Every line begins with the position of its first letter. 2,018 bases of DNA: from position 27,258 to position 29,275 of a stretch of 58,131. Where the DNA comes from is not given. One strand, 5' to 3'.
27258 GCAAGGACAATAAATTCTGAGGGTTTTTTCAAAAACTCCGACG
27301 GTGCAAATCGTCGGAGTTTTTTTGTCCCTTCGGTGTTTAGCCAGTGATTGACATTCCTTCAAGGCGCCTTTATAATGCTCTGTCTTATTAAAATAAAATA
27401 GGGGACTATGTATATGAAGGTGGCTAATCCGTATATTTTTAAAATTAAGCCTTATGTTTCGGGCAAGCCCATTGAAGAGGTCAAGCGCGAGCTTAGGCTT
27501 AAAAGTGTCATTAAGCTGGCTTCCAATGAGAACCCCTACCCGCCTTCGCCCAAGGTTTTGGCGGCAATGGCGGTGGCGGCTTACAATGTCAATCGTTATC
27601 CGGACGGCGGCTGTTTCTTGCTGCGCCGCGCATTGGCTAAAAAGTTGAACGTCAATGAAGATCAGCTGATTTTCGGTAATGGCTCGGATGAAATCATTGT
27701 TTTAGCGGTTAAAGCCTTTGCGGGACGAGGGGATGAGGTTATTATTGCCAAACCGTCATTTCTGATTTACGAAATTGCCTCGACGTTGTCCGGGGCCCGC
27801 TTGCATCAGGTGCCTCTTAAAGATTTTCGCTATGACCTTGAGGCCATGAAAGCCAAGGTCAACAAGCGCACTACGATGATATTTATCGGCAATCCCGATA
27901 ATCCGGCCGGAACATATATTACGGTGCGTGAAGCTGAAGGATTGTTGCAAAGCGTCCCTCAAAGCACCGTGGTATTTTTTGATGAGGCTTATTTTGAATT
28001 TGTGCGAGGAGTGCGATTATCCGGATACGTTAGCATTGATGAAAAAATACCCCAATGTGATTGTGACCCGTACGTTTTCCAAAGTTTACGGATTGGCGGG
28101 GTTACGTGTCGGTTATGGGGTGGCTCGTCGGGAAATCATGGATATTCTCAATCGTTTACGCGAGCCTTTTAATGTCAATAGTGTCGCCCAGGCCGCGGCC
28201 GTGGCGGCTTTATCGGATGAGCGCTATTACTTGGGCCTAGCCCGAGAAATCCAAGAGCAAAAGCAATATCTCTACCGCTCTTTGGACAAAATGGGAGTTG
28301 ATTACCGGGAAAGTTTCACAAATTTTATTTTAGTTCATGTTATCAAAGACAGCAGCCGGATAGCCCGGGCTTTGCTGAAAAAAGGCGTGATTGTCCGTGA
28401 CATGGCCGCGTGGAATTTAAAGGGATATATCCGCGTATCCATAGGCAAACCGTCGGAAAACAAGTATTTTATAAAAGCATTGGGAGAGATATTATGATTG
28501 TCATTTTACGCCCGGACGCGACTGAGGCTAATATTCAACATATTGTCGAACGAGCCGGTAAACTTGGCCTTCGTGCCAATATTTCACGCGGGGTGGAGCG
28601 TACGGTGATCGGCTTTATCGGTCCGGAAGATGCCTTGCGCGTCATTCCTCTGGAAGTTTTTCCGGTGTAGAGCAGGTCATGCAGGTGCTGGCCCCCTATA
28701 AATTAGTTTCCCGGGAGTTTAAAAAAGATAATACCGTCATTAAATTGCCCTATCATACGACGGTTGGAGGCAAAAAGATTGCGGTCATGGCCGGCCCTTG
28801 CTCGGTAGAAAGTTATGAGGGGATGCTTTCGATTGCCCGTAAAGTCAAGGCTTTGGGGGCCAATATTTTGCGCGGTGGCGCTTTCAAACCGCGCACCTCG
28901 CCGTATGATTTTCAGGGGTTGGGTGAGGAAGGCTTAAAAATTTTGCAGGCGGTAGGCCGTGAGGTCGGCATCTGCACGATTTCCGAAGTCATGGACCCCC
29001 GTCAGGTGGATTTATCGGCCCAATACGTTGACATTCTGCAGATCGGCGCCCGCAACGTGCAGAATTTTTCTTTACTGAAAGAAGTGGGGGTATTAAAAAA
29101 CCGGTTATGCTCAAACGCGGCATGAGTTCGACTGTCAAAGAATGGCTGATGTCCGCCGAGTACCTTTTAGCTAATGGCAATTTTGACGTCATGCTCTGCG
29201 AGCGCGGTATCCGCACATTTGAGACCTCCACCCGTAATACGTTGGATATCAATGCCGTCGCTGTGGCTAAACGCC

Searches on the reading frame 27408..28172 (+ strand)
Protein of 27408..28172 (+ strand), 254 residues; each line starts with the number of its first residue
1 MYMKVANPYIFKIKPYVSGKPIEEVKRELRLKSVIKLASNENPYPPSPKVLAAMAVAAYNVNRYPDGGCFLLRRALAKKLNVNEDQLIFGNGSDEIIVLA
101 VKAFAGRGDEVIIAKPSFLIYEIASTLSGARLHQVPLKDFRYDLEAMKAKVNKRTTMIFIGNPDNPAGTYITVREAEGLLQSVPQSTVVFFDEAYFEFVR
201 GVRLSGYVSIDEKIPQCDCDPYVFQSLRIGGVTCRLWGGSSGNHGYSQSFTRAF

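Call 27: search_protein_families(library=pfam, proteins=[window:27408-28172:+], max_evalue=0.001)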
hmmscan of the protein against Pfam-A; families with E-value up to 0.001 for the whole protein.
window:27408-28172:+ (254 aa): 2 families
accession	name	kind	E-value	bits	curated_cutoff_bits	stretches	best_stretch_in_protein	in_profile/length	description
PF00155.27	Aminotran_1_2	-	6.2e-31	108.3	19.7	1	33-201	2-194/361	Aminotransferase class I and II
PF00266.25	Aminotran_5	-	0.00031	20.3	21.5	1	73-190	49-173/371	Aminotransferase class-V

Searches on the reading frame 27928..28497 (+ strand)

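Call 27: search_protein_families(library=pfam, proteins=[window:27928-28497:+], max_evalue=0.001)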
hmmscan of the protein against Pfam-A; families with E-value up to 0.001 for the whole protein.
window:27928-28497:+ (189 aa): 1 family
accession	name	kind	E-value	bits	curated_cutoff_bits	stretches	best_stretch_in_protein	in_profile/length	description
PF00155.27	Aminotran_1_2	-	8.7e-32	111.1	19.7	1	28-185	195-361/361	Aminotransferase class I and II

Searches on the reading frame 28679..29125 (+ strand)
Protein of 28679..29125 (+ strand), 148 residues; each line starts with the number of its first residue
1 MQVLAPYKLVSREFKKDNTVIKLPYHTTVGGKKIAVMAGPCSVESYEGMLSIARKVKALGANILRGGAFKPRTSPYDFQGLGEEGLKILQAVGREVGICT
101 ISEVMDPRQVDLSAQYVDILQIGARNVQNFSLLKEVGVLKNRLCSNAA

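Call 39: find_encoding_contigs(protein=window:28679-29125:+, flank=4000, max_places=6)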
Protein window:28679-29125:+ (148 aa): no gene with exactly this product is on record in the collection.
